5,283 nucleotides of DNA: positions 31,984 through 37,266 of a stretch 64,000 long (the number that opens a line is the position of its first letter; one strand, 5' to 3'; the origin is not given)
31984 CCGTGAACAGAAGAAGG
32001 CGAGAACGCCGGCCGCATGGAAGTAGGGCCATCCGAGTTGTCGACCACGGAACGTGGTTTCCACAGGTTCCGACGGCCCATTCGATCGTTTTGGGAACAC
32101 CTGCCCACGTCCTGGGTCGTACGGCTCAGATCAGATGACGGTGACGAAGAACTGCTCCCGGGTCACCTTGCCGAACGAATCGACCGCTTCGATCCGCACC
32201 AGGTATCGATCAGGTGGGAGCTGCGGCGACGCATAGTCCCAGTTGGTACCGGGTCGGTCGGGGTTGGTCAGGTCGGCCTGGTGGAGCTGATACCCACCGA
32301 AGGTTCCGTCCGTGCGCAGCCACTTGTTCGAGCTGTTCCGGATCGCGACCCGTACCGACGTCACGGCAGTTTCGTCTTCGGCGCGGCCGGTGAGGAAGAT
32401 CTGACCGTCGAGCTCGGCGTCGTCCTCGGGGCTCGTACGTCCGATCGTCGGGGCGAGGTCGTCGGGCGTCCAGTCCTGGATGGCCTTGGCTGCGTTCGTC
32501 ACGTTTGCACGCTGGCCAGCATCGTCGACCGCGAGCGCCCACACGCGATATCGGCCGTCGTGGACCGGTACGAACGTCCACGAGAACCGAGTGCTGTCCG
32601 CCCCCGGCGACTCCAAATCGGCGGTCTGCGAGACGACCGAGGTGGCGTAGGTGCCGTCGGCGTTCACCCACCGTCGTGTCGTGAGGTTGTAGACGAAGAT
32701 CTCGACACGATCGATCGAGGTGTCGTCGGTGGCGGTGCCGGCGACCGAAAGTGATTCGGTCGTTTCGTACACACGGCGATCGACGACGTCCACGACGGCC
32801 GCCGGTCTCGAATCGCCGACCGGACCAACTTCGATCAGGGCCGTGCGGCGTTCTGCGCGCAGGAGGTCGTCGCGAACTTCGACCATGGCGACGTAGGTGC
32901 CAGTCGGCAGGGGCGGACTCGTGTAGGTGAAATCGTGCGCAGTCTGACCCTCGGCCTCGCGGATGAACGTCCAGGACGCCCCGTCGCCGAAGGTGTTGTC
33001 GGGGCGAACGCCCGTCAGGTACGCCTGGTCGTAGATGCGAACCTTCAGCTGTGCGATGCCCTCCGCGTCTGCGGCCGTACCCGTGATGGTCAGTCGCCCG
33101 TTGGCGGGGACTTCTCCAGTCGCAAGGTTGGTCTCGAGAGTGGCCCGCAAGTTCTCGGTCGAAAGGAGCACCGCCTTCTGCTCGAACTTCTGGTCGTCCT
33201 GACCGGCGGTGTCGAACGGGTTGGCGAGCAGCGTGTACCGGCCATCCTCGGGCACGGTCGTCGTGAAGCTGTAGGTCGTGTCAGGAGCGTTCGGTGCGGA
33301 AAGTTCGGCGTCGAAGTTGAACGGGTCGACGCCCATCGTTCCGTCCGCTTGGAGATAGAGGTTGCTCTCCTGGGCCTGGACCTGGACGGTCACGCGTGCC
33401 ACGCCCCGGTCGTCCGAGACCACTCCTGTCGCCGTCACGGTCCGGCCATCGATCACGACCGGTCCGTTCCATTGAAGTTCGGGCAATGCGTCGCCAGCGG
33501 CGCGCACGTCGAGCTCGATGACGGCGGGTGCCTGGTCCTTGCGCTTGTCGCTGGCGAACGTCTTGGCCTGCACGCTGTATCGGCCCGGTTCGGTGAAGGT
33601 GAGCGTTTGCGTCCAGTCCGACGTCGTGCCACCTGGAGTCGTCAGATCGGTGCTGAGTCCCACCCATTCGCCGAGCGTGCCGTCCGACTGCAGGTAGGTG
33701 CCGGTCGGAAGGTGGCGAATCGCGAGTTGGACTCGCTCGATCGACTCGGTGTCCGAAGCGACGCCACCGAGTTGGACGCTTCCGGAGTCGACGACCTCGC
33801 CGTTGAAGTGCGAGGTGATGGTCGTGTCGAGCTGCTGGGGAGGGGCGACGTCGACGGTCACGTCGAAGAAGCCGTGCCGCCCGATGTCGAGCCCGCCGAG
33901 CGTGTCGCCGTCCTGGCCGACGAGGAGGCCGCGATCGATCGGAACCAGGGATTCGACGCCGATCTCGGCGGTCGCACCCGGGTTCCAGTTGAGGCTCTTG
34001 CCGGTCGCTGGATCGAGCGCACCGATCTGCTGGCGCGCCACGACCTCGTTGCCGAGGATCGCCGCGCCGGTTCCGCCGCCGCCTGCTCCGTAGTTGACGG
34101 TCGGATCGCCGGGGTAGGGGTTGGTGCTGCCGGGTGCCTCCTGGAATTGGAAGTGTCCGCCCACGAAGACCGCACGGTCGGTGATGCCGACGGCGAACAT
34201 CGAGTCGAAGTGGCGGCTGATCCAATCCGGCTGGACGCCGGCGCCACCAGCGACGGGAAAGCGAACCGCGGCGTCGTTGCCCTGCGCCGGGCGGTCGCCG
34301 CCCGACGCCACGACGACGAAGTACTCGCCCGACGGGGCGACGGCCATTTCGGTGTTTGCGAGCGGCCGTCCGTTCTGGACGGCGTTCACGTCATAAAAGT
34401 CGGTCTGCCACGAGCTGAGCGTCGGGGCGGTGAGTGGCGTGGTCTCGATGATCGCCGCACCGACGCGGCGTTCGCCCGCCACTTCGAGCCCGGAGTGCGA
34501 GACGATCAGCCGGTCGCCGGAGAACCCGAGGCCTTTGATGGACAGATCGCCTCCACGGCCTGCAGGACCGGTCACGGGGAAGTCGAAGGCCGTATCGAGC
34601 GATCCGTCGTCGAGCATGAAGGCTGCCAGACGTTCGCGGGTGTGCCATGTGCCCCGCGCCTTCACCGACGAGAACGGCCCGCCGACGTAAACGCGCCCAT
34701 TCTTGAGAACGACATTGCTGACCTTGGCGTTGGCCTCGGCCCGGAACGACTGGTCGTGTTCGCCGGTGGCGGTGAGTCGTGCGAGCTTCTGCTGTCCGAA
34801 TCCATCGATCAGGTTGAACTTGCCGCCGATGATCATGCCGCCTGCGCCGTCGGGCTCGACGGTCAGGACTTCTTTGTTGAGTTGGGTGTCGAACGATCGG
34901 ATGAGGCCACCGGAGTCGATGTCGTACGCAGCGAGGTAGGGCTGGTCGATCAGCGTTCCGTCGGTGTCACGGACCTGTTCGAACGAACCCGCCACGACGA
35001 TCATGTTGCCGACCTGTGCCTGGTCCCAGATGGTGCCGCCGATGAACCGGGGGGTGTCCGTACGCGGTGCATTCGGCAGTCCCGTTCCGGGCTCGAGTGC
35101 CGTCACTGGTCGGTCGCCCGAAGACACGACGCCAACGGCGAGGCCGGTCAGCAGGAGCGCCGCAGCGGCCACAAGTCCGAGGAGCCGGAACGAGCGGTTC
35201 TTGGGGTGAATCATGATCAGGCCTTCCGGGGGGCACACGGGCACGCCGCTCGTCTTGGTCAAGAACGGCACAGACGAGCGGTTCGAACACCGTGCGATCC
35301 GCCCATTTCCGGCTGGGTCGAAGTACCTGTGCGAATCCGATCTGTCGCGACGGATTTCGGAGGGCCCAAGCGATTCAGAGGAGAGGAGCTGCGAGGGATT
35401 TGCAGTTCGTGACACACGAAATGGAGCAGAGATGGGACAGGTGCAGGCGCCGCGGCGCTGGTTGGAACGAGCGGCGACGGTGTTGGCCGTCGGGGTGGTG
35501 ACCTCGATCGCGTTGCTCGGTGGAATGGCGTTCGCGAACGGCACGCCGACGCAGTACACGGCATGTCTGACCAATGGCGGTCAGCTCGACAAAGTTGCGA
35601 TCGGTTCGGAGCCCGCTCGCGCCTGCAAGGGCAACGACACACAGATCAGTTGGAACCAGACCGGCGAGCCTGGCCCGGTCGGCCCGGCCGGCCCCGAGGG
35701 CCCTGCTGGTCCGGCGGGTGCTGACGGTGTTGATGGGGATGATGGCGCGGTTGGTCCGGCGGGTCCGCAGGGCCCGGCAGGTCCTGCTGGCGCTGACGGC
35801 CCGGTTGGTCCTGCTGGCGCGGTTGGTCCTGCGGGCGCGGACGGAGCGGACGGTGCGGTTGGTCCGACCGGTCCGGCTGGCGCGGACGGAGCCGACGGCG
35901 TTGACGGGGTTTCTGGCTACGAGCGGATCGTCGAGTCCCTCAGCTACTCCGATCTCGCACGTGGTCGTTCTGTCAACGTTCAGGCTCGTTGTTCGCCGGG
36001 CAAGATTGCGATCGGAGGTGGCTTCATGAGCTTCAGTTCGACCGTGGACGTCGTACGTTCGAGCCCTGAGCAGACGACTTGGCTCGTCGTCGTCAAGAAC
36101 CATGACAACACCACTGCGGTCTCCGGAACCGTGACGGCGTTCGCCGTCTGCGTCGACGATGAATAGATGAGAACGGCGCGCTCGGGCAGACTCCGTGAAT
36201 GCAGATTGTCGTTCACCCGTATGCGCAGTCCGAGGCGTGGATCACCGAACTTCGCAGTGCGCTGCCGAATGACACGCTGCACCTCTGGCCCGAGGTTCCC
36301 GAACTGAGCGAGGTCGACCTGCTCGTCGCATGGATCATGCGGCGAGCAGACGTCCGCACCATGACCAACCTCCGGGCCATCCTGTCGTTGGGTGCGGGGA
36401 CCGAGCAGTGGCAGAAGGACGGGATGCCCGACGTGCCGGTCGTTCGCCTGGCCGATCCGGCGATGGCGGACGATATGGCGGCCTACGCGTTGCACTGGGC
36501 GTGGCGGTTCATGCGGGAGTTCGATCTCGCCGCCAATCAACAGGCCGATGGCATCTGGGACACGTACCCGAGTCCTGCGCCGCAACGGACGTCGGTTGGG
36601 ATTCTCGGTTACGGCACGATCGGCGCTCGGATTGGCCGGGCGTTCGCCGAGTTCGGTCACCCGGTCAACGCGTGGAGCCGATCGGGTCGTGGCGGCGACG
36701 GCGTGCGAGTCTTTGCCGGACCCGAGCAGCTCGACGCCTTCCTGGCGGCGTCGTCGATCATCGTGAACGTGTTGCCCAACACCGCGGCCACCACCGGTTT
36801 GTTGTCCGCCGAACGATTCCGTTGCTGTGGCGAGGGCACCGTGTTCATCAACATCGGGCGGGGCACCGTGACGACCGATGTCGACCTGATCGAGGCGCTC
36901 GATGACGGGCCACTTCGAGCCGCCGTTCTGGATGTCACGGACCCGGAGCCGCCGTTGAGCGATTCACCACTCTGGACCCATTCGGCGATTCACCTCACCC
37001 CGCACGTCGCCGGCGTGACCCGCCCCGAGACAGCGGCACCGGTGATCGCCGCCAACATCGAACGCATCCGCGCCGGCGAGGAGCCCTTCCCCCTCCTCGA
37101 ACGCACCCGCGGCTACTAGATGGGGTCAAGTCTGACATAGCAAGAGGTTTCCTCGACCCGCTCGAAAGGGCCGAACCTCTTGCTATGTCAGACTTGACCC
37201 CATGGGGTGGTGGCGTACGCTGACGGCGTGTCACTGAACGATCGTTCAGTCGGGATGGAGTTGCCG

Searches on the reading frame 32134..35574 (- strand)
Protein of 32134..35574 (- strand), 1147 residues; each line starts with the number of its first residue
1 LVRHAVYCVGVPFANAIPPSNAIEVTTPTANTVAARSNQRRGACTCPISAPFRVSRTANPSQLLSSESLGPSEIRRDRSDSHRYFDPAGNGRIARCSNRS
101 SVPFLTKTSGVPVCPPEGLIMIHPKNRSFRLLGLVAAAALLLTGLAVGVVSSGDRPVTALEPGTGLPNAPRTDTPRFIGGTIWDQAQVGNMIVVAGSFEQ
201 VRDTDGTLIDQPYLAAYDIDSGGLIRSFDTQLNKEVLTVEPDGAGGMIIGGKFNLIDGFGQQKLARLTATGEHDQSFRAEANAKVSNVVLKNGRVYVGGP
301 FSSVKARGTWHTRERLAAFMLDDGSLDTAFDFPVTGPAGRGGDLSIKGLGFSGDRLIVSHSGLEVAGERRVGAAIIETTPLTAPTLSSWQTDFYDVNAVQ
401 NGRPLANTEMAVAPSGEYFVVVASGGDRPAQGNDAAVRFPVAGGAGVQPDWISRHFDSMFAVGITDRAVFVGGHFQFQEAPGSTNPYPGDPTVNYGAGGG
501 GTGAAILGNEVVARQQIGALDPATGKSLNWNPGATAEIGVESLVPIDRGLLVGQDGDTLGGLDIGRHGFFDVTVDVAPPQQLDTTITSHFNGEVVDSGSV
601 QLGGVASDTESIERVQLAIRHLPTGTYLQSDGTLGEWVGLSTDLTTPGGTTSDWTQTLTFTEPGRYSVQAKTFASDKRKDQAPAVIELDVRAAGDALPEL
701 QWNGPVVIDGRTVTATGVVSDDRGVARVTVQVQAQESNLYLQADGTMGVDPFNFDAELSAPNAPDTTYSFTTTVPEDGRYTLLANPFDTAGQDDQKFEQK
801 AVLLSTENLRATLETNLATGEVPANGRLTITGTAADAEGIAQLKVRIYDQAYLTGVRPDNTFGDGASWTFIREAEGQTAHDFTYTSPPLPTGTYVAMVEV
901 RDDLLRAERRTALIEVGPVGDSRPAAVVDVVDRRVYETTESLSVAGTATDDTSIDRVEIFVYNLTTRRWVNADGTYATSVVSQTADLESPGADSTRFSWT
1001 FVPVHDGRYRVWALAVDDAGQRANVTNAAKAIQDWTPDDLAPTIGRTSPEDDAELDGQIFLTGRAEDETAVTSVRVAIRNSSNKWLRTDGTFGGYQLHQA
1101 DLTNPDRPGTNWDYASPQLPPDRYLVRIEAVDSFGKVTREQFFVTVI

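Call 72: search_protein_families(library=pfam, proteins=[window:32134-35574:-])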
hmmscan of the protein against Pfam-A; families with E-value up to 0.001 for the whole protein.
window:32134-35574:- (1147 aa): 5 families
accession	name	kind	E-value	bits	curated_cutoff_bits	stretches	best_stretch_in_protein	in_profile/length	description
PF17957.7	Big_7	-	1.3e-14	55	24.1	0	1042-1095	1-52/70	Bacterial Ig domain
PF17164.10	DUF5122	-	1.6e-06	28.7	27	0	245-277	4-36/36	Domain of unknown function (DUF5122) beta-propeller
PF12245.14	Big_3_2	-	2.7e-06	28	23.3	0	937-1027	31-115/122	Bacterial Ig-like domain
PF19077.6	Big_13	-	6.2e-06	27.1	27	0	992-1026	57-94/102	Bacterial Ig-like domain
PF06321.17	P_gingi_FimA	-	0.00028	21.6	21.4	0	939-1026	14-89/153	Major fimbrial subunit protein (FimA)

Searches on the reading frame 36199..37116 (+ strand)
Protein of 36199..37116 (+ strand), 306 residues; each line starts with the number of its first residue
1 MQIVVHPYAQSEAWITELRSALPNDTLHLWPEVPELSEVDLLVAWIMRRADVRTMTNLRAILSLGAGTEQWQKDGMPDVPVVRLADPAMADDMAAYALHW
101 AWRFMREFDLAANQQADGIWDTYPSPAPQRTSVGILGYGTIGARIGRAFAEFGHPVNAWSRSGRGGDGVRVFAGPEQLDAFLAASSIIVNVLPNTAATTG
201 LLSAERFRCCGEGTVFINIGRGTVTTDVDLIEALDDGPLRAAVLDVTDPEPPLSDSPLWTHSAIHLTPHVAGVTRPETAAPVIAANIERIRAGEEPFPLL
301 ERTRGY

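Call 56: search_protein_families(library=pfam, proteins=[window:36199-37116:+])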
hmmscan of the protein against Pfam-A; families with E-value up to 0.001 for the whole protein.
window:36199-37116:+ (306 aa): 1 family
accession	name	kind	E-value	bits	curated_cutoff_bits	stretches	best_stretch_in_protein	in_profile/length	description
PF02826.25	2-Hacid_dh_C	-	2.6e-39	134.9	25.1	1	102-271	5-178/178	D-isomer specific 2-hydroxyacid dehydrogenase, NAD binding domain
